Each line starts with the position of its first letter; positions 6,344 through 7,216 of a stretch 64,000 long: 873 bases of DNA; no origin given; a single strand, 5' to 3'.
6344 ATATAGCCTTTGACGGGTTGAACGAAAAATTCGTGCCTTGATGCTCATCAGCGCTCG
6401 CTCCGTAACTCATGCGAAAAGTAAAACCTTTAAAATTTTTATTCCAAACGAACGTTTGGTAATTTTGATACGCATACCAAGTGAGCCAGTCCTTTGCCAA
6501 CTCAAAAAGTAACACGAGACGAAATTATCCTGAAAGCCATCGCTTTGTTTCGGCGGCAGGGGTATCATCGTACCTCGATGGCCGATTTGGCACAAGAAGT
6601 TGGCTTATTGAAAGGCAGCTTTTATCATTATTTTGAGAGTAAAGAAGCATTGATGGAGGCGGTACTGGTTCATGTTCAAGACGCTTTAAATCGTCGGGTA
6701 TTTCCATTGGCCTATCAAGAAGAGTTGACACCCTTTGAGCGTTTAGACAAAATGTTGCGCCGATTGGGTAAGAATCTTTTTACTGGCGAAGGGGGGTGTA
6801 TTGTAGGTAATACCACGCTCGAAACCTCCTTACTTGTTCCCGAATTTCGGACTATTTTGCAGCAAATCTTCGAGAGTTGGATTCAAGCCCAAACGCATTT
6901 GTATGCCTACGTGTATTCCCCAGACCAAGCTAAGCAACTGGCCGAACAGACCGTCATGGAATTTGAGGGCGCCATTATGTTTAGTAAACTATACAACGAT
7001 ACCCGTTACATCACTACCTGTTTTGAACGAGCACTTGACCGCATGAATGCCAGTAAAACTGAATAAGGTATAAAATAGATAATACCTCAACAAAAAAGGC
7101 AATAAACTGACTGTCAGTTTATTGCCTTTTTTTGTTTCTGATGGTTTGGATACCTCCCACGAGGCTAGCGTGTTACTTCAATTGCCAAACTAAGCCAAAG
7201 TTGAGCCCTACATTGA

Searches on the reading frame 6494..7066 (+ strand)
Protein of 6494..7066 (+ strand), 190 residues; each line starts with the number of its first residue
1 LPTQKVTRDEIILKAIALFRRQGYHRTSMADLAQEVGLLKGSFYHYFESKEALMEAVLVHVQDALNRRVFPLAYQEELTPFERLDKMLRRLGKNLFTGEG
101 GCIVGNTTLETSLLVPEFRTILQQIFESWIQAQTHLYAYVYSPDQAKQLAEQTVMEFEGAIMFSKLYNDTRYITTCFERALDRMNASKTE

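Call 9: search_protein_families(library=pfam, proteins=[window:6494-7066:+])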
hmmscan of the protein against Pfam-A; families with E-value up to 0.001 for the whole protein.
window:6494-7066:+ (190 aa): 3 families
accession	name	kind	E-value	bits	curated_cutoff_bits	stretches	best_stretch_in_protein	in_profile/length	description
PF00440.29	TetR_N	-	8.6e-17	61.1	24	1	11-57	1-47/47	Bacterial regulatory proteins, tetR family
PF21993.1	TetR_C_13_2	-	3.2e-12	47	27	1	80-175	1-99/103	Transcriptional regulator LmrA/YxaF-like, C-terminal domain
PF16925.10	TetR_C_13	-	5e-07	30.5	27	1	99-174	22-103/109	Tetracyclin repressor-like, C-terminal domain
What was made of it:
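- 6494..7066 (+): TetR-family regulator gene, 190 aa, TTG start. It has a TetR_N HTH and an LmrA/YxaF-like C-terminal domain (TetR_C_13_2). Call 9 (Pfam).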

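Call 11: find_homologous_proteins(query=window:6494-7066:+, max_evalue=1e-20)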
Query window:6494-7066:+ (190 aa): 142 proteins with E <= 1e-20 among 202 candidates; the best 120 are listed.
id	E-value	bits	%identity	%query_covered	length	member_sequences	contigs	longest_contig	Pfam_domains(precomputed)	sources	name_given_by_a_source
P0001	4.5e-84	299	100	72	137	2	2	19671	PF21993.2,PF16925.11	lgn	-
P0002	8.9e-84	298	72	98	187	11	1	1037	PF00440.30,PF21993.2,PF16925.11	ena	-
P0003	6.3e-68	246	59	97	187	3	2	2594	PF00440.30,PF21993.2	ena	-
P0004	5.7e-66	240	60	98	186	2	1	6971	PF00440.30,PF21993.2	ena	-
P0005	1.8e-63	232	59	97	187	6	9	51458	PF00440.30,PF21993.2,PF16925.11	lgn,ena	-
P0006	2.4e-63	231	58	97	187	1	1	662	PF00440.30,PF21993.2,PF16925.11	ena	-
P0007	2.5e-63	231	59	97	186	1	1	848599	PF00440.30,PF21993.2,PF16925.11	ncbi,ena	-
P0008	3.2e-62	227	59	97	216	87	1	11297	PF00440.30,PF21993.2,PF16925.11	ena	-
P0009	5.7e-62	227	56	98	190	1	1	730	PF00440.30,PF21993.2,PF16925.11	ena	-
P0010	8.1e-62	226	54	98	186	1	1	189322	PF00440.30,PF21993.2,PF16925.11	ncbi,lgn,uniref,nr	ncbi:TetR family transcriptional regulator [Arcicella aurantiaca]|uniref:TetR family transcriptional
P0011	1.2e-61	225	55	97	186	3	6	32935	PF00440.30,PF21993.2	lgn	-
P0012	1.3e-61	225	56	100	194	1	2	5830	PF00440.30,PF21993.2,PF16925.11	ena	-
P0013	1.3e-61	225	56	98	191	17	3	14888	PF00440.30,PF21993.2,PF16925.11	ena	-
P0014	4.7e-61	224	56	100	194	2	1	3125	PF00440.30,PF21993.2,PF16925.11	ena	-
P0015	6.9e-61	223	55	97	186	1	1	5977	PF00440.30,PF21993.2,PF16925.11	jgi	jgi:AcrR family transcriptional regulator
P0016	1.5e-60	222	55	97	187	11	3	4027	PF00440.30,PF21993.2,PF16925.11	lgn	-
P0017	2.4e-60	221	56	98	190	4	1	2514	PF00440.30,PF21993.2,PF16925.11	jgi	jgi:AcrR family transcriptional regulator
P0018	2.4e-60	221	56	97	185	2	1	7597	PF00440.30,PF21993.2,PF16925.11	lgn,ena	-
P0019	7.1e-60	220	56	97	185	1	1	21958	PF00440.30,PF21993.2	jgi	jgi:AcrR family transcriptional regulator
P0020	7.4e-60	220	52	98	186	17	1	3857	PF00440.30,PF21993.2,PF16925.11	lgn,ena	-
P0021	8.9e-60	219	56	98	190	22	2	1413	PF00440.30,PF21993.2,PF16925.11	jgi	jgi:AcrR family transcriptional regulator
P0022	1.2e-59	219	54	97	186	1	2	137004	PF00440.30,PF21993.2,PF16925.11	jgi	jgi:AcrR family transcriptional regulator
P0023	1.9e-59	218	54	100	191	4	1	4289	PF00440.30,PF21993.2,PF16925.11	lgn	-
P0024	2.3e-59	218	54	97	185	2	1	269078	PF00440.30,PF21993.2,PF16925.11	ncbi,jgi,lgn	jgi:TetR/AcrR family transcriptional repressor of nem operon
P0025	4.5e-59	217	53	97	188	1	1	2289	PF00440.30,PF21993.2,PF16925.11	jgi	jgi:AcrR family transcriptional regulator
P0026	7.8e-59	216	52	99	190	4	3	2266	PF00440.30,PF21993.2,PF16925.11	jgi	jgi:AcrR family transcriptional regulator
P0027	1.1e-58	216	52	99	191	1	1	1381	PF00440.30,PF21993.2,PF16925.11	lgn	-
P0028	1.9e-58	215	56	98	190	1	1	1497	PF00440.30,PF21993.2,PF16925.11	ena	-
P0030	9.4e-58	213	52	97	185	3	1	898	PF00440.30,PF21993.2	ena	-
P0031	2.1e-57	212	53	97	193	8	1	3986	PF00440.30,PF21993.2,PF16925.11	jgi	jgi:AcrR family transcriptional regulator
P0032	2.8e-57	211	51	97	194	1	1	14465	PF00440.30,PF21993.2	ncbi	-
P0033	2.9e-57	211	51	98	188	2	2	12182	PF00440.30,PF21993.2,PF16925.11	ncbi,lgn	-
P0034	3.3e-57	211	54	98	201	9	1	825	PF00440.30,PF21993.2,PF16925.11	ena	-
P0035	7.0e-57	210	60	82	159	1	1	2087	PF00440.30,PF21993.2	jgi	jgi:TetR/AcrR family transcriptional repressor of nem operon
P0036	9.0e-57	210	53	98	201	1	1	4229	PF00440.30,PF21993.2,PF16925.11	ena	-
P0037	2.1e-56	208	52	97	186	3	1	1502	PF00440.30,PF21993.2,PF16925.11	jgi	jgi:AcrR family transcriptional regulator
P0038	2.3e-56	208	52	99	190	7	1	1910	PF00440.30,PF21993.2,PF16925.11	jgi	jgi:AcrR family transcriptional regulator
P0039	2.4e-56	208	52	98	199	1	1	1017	PF00440.30,PF21993.2,PF16925.11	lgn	-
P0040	2.6e-56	208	53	97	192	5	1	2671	PF00440.30,PF21993.2,PF16925.11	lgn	-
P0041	2.7e-56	208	51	97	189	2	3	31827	PF00440.30,PF21993.2,PF16925.11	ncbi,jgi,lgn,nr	ncbi:MAG: TetR/AcrR family transcriptional regulator [Arcicella sp.]|jgi:TetR/AcrR family transcript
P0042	4.0e-56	208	51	97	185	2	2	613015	PF00440.30,PF21993.2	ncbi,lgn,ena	-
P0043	5.3e-56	207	53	98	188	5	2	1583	PF00440.30,PF21993.2,PF16925.11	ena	-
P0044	5.4e-56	207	51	97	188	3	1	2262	PF00440.30,PF21993.2,PF16925.11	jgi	jgi:AcrR family transcriptional regulator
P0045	7.1e-56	207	50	97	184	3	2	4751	PF00440.30,PF21993.2,PF16925.11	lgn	-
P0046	1.1e-55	206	51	98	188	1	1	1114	PF00440.30,PF21993.2,PF16925.11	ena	-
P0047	1.4e-55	206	53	98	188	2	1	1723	PF00440.30,PF21993.2,PF16925.11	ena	-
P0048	1.0e-54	203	51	97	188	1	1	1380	PF00440.30,PF21993.2,PF16925.11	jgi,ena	-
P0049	1.8e-54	202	50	97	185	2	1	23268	PF00440.30,PF21993.2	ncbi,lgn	-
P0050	2.6e-54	202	52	97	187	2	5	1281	PF00440.30,PF21993.2,PF16925.11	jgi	jgi:AcrR family transcriptional regulator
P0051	3.1e-54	201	51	97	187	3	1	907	PF00440.30,PF21993.2,PF16925.11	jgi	jgi:AcrR family transcriptional regulator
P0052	3.3e-54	201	52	97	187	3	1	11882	PF00440.30,PF21993.2,PF16925.11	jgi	jgi:AcrR family transcriptional regulator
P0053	5.2e-54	201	50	97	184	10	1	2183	PF00440.30,PF21993.2,PF16925.11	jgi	jgi:TetR/AcrR family transcriptional regulator, transcriptional repressor for nem operon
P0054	5.6e-54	201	52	96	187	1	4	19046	PF00440.30,PF21993.2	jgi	jgi:AcrR family transcriptional regulator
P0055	5.7e-54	201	52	97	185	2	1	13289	PF00440.30,PF21993.2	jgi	jgi:TetR/AcrR family transcriptional regulator, transcriptional repressor for nem operon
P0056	9.2e-54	200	53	97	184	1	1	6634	PF00440.30,PF21993.2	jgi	jgi:AcrR family transcriptional regulator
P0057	1.4e-53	199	51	97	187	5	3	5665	PF00440.30,PF21993.2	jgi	jgi:AcrR family transcriptional regulator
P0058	1.5e-53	199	49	97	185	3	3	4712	PF00440.30,PF21993.2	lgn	-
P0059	2.1e-53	199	53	97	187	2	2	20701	PF00440.30,PF21993.2,PF16925.11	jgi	jgi:AcrR family transcriptional regulator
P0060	2.1e-53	199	53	97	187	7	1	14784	PF00440.30,PF21993.2,PF16925.11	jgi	jgi:AcrR family transcriptional regulator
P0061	2.2e-53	199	49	97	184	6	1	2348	PF00440.30,PF21993.2,PF16925.11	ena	-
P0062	2.3e-53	199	50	97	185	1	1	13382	PF00440.30,PF21993.2,PF16925.11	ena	-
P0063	2.8e-53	198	51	97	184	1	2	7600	PF00440.30,PF21993.2,PF16925.11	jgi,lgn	jgi:TetR/AcrR family transcriptional repressor of nem operon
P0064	4.3e-53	198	48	97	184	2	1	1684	PF00440.30,PF21993.2,PF16925.11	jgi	jgi:TetR/AcrR family transcriptional repressor of nem operon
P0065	5.9e-53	197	53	96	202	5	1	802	PF00440.30,PF21993.2,PF16925.11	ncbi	-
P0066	6.4e-53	197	50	96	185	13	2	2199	PF00440.30,PF21993.2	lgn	-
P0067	7.1e-53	197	49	97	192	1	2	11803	PF00440.30,PF21993.2,PF16925.11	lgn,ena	-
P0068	1.1e-52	196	51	97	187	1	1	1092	PF00440.30,PF21993.2,PF16925.11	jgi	jgi:AcrR family transcriptional regulator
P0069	1.4e-52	196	49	97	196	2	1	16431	PF00440.30,PF21993.2,PF16925.11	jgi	jgi:AcrR family transcriptional regulator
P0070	3.1e-52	195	49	97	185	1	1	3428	PF00440.30,PF21993.2,PF16925.11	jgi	jgi:TetR/AcrR family transcriptional repressor of nem operon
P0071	4.0e-52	195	48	97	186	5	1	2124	PF00440.30,PF21993.2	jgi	-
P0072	6.9e-52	194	48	97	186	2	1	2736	PF00440.30,PF21993.2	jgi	jgi:TetR/AcrR family transcriptional repressor of nem operon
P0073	8.3e-52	194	47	97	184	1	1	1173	PF00440.30,PF21993.2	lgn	-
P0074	1.6e-51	193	50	97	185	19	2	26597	PF00440.30,PF21993.2,PF16925.11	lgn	-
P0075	2.1e-51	192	50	97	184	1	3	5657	PF00440.30,PF21993.2,PF16925.11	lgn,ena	-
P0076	2.2e-51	192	51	98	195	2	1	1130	PF00440.30,PF21993.2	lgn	-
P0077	2.3e-51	192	52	96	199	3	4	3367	PF00440.30,PF21993.2,PF16925.11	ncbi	-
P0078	3.6e-51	191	50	97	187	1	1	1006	PF00440.30,PF21993.2,PF16925.11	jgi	jgi:AcrR family transcriptional regulator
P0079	4.1e-51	191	53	96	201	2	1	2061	PF00440.30,PF21993.2,PF16925.11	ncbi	-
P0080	4.6e-51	191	51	97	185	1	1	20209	PF00440.30,PF21993.2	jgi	-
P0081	5.3e-51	191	46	96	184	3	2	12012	PF00440.30,PF21993.2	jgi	jgi:TetR/AcrR family transcriptional regulator, transcriptional repressor for nem operon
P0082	6.9e-51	191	48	96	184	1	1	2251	PF00440.30,PF21993.2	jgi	jgi:TetR/AcrR family transcriptional regulator, transcriptional repressor for nem operon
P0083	7.2e-51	190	50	97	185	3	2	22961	PF00440.30,PF21993.2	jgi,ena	jgi:TetR/AcrR family transcriptional repressor of nem operon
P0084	3.0e-50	188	52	96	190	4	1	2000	PF00440.30,PF21993.2,PF16925.11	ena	-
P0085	3.7e-50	188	47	100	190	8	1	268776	PF00440.30,PF21993.2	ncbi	-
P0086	5.4e-50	188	51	96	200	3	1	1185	PF00440.30,PF21993.2,PF16925.11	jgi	jgi:TetR/AcrR family transcriptional repressor of nem operon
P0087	7.5e-50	187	47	97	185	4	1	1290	PF00440.30,PF21993.2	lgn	-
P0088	9.2e-50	187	49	97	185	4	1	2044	PF00440.30,PF21993.2,PF16925.11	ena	-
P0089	9.8e-50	187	52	96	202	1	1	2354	PF00440.30,PF21993.2,PF16925.11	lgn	-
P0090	1.3e-49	186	45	97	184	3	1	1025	PF00440.30,PF21993.2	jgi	jgi:TetR/AcrR family transcriptional repressor of nem operon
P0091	1.3e-49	186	47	98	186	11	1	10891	PF00440.30,PF21993.2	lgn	-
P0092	1.5e-49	186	51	96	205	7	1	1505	PF00440.30,PF21993.2,PF16925.11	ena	-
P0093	2.9e-49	185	51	96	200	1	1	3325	PF00440.30,PF21993.2,PF16925.11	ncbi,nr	ncbi:MAG: TetR/AcrR family transcriptional regulator [Cytophagales bacterium]|nr:TetR/AcrR family tr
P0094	4.3e-49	185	45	96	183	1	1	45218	PF00440.30,PF21993.2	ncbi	ncbi:MAG: TetR/AcrR family transcriptional regulator [Bacteroidota bacterium]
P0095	4.8e-49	185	45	96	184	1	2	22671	PF00440.30,PF21993.2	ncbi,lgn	-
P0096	5.2e-49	184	45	97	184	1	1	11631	PF00440.30,PF21993.2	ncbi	-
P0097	6.0e-49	184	50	96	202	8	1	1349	PF00440.30,PF21993.2,PF16925.11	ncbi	-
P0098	6.7e-49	184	52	89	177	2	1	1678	PF00440.30,PF21993.2,PF16925.11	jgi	jgi:TetR/AcrR family transcriptional repressor of nem operon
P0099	9.2e-49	184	47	97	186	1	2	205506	PF00440.30,PF21993.2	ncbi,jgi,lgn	jgi:TetR/AcrR family transcriptional repressor of nem operon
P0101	2.4e-48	182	48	97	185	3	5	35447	PF00440.30,PF21993.2,PF16925.11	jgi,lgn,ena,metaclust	metaclust:\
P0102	3.2e-48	182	48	97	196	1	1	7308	PF00440.30,PF21993.2,PF16925.11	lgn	-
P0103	3.9e-48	182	47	97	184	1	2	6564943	PF00440.30,PF21993.2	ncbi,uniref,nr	ncbi:TetR/AcrR family transcriptional regulator [Larkinella insperata]|uniref:TetR/AcrR family trans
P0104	4.4e-48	181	47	97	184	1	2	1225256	PF00440.30,PF21993.2,PF16925.11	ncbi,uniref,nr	ncbi:TetR/AcrR family transcriptional regulator [Larkinella knui]|uniref:TetR/AcrR family transcript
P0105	5.8e-48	181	47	97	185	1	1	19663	PF00440.30,PF21993.2,PF16925.11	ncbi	-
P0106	9.4e-48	180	50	97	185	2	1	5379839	PF00440.30,PF21993.2,PF16925.11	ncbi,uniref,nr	ncbi:TetR/AcrR family transcriptional regulator [Arcticibacterium luteifluviistationis]|uniref:TetR/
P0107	2.2e-47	179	49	97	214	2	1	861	PF00440.30,PF21993.2,PF16925.11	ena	-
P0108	2.8e-47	179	47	97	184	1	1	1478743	PF00440.30,PF21993.2,PF16925.11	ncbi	ncbi:TetR/AcrR family transcriptional regulator [Larkinella harenae]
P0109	3.6e-47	178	47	98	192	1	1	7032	PF00440.30,PF21993.2,PF16925.11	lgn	-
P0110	5.7e-47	178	49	97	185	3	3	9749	PF00440.30,PF21993.2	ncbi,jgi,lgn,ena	jgi:AcrR family transcriptional regulator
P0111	9.3e-47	177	45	97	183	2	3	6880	PF00440.30,PF21993.2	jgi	jgi:TetR/AcrR family transcriptional regulator, transcriptional repressor for nem operon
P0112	1.1e-46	177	46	97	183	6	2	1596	PF00440.30,PF21993.2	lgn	-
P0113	1.4e-46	177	50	96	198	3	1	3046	PF00440.30,PF21993.2,PF16925.11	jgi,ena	jgi:TetR/AcrR family transcriptional repressor of nem operon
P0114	1.7e-46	176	48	97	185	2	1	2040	PF00440.30,PF21993.2,PF16925.11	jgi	jgi:TetR/AcrR family transcriptional regulator, transcriptional repressor for nem operon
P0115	2.6e-46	176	44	96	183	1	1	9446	PF00440.30,PF21993.2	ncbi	-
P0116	4.7e-46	175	49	97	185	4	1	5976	PF00440.30,PF21993.2,PF16925.11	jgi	jgi:TetR/AcrR family transcriptional regulator, transcriptional repressor for nem operon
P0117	2.2e-45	173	49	97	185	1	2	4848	PF00440.30,PF21993.2,PF16925.11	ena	-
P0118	2.4e-45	173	45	97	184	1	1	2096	PF00440.30,PF21993.2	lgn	-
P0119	4.0e-45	172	47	99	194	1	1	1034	PF00440.30,PF21993.2,PF16925.11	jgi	jgi:TetR/AcrR family transcriptional repressor of nem operon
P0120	4.1e-45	172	47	97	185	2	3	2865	PF00440.30,PF21993.2,PF16925.11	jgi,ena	-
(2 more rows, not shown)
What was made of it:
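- Closest known: AcuR. Same: JGI names several homologues 'repressor of nem operon' (call 11).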

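Call 13: find_related_loci(query=A1, collection=genome_contigs, flank=4000)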
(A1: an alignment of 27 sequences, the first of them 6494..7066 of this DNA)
Query A1 (190 aa) in genome_contigs; peptide patterns used: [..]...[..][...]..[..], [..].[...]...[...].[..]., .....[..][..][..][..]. (x = any residue, [..] = any of these).
226 stretches matched a pattern; 198 encode a relative of the query (tblastn E <= 1e-3); the best 80 are kept; 80 distinct loci.
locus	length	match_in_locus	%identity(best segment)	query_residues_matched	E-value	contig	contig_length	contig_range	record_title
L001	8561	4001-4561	72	1-187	8e-95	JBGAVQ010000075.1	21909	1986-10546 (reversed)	MAG: Spirosomataceae bacterium isolate MAG_MBR_H10.89 MBRH10-89_opera_contig_8159, whole genome shotgun sequence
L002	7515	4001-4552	58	1-184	5e-71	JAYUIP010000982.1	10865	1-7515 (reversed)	MAG: Arcicella sp. isolate GFS_8754 GFS_8754_981, whole genome shotgun sequence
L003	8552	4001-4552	56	1-184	2e-70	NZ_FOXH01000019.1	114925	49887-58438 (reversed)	Pseudarcicella hirudinis strain E92,LMG 26720,CCM 7988, whole genome shotgun sequence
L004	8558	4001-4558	54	1-186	5e-70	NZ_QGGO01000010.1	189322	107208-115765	Arcicella aurantiaca strain DSM 22214 LV89DRAFT_scaffold00010.10, whole genome shotgun sequence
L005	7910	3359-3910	57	1-184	2e-69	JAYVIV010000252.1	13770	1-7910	MAG: Arcicella sp. isolate GL51_Up_metabinner_4 GL51_Up_metabinner_4_251, whole genome shotgun sequence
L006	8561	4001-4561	56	1-187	1e-68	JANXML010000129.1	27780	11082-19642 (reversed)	MAG: Arcicella sp. isolate 337R_concoct_21 337R_k141_280953, whole genome shotgun sequence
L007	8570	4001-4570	55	1-190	9e-69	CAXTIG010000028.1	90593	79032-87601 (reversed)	MAG TPA_asm: uncultured Cytophagales bacterium isolate public_SRR11456921_metawrap_bin.12 genome assembly, contig: publi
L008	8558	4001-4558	53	1-186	1e-66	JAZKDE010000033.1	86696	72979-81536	MAG: Bacteroidota bacterium isolate DC_HB_01_SPN181219-bin036_1 DCHB01SPN_B036_1_000000000033, whole genome shotgun sequ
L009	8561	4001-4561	52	1-187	1e-65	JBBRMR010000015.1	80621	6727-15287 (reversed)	MAG: Cytophagales bacterium isolate La1_metabat2.062 LA1C_B2.062_k141_2504665L_80621_cov_14.9972, whole genome shotgun s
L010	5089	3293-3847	52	1-185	6e-66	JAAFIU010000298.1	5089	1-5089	MAG: Cytophagales bacterium isolate bin63.metabat.ball.114 WN_Cytophagales_12_scaffold_224, whole genome shotgun sequenc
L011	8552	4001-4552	52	1-184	2e-65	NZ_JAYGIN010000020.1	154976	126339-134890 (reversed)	Arcicella sp. LKC2W LKC2W_ctg020, whole genome shotgun sequence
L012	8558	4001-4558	53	1-186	7e-65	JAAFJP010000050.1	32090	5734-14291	MAG: Cytophagales bacterium isolate bin5.concoct.b16b17b19.071 WN_Cytophagales_14_scaffold_50, whole genome shotgun sequ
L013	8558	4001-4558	53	1-186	1e-64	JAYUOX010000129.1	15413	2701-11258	MAG: Cytophagales bacterium isolate GL106_DN_concoct_198 GL106_DN_concoct_198_128, whole genome shotgun sequence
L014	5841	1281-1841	51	1-187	8e-65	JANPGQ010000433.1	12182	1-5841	MAG: Cytophagales bacterium isolate VAR_69_metabat_321 VAR_69_k141_1006334, whole genome shotgun sequence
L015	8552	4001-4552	51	1-184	2e-63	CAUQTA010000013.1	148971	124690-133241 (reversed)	MAG TPA_asm: uncultured Sphingobacteriales bacterium isolate ERR9968855_bin.12_MetaWRAP_v1.3_MAG genome assembly, contig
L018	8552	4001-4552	51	1-184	7e-62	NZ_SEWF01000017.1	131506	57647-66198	Emticicia agri strain 17J42-9 scf7180000000804, whole genome shotgun sequence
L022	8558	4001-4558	48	1-185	1e-59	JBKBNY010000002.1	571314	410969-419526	MAG: Spirosomataceae bacterium isolate 21I_061.bin.25 NODE_11_length_571314_cov_6.939112, whole genome shotgun sequence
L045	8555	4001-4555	49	1-185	8e-57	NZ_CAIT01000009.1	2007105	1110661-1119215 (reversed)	Fibrisoma limi BUZ 3 strain type strain:BUZ 3, whole genome shotgun sequence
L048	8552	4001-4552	48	1-184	2e-56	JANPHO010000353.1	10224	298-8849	MAG: Saprospiraceae bacterium isolate VAR_69_metabat_100 VAR_69_k141_4638952, whole genome shotgun sequence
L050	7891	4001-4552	49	1-184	2e-56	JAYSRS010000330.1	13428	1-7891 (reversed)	MAG: Saprospiraceae bacterium isolate GFS_12016 GFS_12016_329, whole genome shotgun sequence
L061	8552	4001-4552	47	1-184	6e-55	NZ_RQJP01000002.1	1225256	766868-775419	Larkinella knui strain KCTC42998 NODE_2_length_1225256_cov_44.883789, whole genome shotgun sequence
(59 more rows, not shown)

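Call 21: search_protein_families(library=pfam, proteins=[L018:2455-3735:-, L061:2776-3810:-, L048:3171-3758:-, L050:3042-3734:-, L045:2735-3811:-])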
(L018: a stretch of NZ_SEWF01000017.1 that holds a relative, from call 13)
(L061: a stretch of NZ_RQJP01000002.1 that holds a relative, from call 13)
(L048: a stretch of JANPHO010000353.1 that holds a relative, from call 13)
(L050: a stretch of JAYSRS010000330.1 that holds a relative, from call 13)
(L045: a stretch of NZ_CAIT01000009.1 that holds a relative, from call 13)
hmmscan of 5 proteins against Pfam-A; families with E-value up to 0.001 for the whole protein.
L018:2455-3735:- (426 aa): 2 families
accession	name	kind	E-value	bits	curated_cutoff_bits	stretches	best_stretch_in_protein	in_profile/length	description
PF00149.33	Metallophos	-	3.5e-14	54.1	21.5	1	183-364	1-190/191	Calcineurin-like phosphoesterase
PF12850.12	Metallophos_2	-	8.1e-05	23.1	27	1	183-366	1-120/154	Calcineurin-like phosphoesterase superfamily domain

L061:2776-3810:- (344 aa): 1 family
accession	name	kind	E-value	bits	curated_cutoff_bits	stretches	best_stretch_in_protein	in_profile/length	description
PF01208.23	URO-D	-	1.7e-139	465.1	23.9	1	4-342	2-346/346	Uroporphyrinogen decarboxylase (URO-D)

L048:3171-3758:- (195 aa): 1 family
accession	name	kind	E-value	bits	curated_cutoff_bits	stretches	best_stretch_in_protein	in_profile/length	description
PF13376.11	OmdA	-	1e-19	70.7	25.6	1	130-185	4-59/60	Bacteriocin-protection, YdeI or OmpD-Associated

L050:3042-3734:- (230 aa): 0 families

L045:2735-3811:- (358 aa): 1 family
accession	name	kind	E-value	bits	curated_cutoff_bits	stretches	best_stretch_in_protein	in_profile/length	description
PF01208.23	URO-D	-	2.2e-134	448.3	23.9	1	4-349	2-345/346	Uroporphyrinogen decarboxylase (URO-D)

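Call 22: search_solved_structures(query=window:6494-7066:+, max_evalue=0.001)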
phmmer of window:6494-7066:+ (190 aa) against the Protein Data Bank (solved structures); distinct sequences matched with E-value up to 0.001: 103 (the best 60 are shown).
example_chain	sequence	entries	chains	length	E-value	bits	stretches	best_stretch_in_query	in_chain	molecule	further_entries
1sgm_A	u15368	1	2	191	4e-13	52.8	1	6-170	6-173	Putative HTH-type transcriptional regulator yxaF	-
3qbm_A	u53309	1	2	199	2.9e-11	46.8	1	5-168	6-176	TetR transcriptional regulator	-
3ccy_A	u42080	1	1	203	5.3e-11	45.9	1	7-84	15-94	Putative TetR-family transcriptional regulator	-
3dpj_A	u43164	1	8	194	7.2e-11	45.5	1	4-173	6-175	Transcription regulator, TetR family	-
3bru_A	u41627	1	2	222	1.3e-10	44.6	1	8-166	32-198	Regulatory protein, TetR family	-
3dcf_A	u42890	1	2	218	5.5e-10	42.6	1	7-126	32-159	transcriptional regulator of the TetR/AcrR family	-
4mxm_A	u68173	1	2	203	7.3e-10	42.2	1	7-103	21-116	Transcriptional regulator I2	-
4mo7_A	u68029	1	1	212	8.2e-10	42.1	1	7-103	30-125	Transcriptional regulator I2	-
9b7y_A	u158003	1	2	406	1.5e-09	41.2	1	7-63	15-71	Transcriptional repressor Mce3R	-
3on4_A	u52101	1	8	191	3.8e-09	39.9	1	7-173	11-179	Transcriptional regulator, TetR family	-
3vpr_A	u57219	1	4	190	6.3e-09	39.2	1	6-57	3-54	Transcriptional regulator, TetR family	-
3ppb_A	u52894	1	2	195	1.9e-08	37.6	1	5-63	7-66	putative tetR family transcription regulator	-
6srn_A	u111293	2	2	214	9.5e-08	35.3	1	7-92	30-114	TetR family transcriptional regulator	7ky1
4w97_A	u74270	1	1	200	1.1e-07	35.1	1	8-86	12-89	HTH-type transcriptional repressor KstR2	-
4w1u_A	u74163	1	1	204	1.2e-07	35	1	8-86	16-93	HTH-type transcriptional repressor KstR2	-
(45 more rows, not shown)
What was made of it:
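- Closest known: YxaF/LmrA of Bacillus subtilis. Same: It is the closest solved structure by sequence (4e-13, residues 6-170, call 22), and the Pfam C-terminal family PF21993 is named after these proteins (call 9).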

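Call 38: search_protein_families(library=pfam, proteins=[L001:4573-5547:+, L001:1293-3170:+, L015:5594-6073:+, L022:5072-5950:+])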
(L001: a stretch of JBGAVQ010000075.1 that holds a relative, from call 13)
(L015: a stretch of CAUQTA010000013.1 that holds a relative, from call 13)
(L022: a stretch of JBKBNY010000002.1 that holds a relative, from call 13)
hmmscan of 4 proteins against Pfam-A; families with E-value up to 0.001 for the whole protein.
L001:4573-5547:+ (324 aa): 6 families
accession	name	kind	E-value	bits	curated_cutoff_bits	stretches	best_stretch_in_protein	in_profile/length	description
PF13302.13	Acetyltransf_3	-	9.7e-39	133.7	25.4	1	9-147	1-138/138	Acetyltransferase (GNAT) domain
PF00583.31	Acetyltransf_1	-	1.4e-20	74.2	20.7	2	37-146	8-116/116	Acetyltransferase (GNAT) family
PF13508.13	Acetyltransf_7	-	4.9e-13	49.7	27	1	233-309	6-84/84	Acetyltransferase (GNAT) domain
PF13673.13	Acetyltransf_10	-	1.5e-06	28.6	23.6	1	216-314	15-113/128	Acetyltransferase (GNAT) domain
PF13523.12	Acetyltransf_8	-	2e-05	24.7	27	0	98-152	89-143/145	Acetyltransferase (GNAT) domain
PF13527.13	Acetyltransf_9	-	0.00097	19.6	25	0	254-309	72-126/127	Acetyltransferase (GNAT) domain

L001:1293-3170:+ (625 aa): 4 families
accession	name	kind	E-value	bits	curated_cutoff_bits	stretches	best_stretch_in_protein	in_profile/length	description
PF00005.33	ABC_tran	-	2.4e-34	119.3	25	1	397-550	2-137/137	ABC transporter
PF02463.25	SMC_N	-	1e-06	28.8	40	1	410-590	28-209/220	RecF/RecN/SMC N terminal domain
PF13304.12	AAA_21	-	4.2e-05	24.2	27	0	410-446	3-30/304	AAA domain, putative AbiEii toxin, Type IV TA system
PF00664.28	ABC_membrane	-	8.1e-05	22.9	28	1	175-330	119-272/274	ABC transporter transmembrane region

L015:5594-6073:+ (159 aa): 2 families
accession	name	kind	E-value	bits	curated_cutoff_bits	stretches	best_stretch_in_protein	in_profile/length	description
PF12680.13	SnoaL_2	-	4.2e-18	66.3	27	1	11-109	4-102/102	SnoaL-like domain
PF07366.18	SnoaL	-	2.3e-06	27.9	28.4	1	8-115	3-119/126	SnoaL-like polyketide cyclase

L022:5072-5950:+ (292 aa): 3 families
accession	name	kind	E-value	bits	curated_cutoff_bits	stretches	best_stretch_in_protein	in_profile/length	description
PF12146.15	Hydrolase_4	-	3e-12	46.8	27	1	27-142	5-117/239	Serine aminopeptidase, S33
PF00561.26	Abhydrolase_1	-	2.3e-09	37.7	25.8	1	29-114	3-80/245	alpha/beta hydrolase fold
PF12697.13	Abhydrolase_6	-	0.00018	22.7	26.3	1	32-202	4-155/217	Alpha/beta hydrolase family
